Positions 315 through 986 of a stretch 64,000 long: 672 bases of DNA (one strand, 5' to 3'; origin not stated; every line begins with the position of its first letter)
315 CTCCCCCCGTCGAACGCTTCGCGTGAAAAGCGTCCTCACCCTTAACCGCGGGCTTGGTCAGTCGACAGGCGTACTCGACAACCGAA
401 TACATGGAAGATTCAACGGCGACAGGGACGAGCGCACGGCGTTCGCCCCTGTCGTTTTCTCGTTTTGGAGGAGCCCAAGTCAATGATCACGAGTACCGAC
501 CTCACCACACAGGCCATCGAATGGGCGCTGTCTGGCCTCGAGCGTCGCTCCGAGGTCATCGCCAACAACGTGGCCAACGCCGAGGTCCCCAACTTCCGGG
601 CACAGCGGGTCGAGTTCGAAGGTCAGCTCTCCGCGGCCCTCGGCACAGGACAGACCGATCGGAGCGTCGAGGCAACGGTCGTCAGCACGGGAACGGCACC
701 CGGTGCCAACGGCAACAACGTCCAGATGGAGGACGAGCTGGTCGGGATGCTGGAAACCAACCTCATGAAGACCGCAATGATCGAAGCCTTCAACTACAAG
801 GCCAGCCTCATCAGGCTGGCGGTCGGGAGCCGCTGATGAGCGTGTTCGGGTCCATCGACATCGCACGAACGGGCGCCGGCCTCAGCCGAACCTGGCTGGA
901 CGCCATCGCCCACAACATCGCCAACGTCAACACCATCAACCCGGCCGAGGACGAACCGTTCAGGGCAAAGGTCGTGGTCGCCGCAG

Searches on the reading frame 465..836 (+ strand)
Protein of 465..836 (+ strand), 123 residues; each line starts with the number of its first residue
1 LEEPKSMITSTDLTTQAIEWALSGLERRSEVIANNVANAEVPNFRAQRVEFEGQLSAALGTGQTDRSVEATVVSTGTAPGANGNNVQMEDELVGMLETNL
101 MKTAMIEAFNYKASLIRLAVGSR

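Call 14: search_protein_families(library=pfam, proteins=[window:465-836:+], max_evalue=1)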
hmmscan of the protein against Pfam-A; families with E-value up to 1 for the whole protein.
window:465-836:+ (123 aa): 1 family
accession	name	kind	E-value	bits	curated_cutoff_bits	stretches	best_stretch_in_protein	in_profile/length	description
PF00460.25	Flg_bb_rod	-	2.9e-05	24.4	20.7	1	21-45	7-31/31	Flagella basal body rod protein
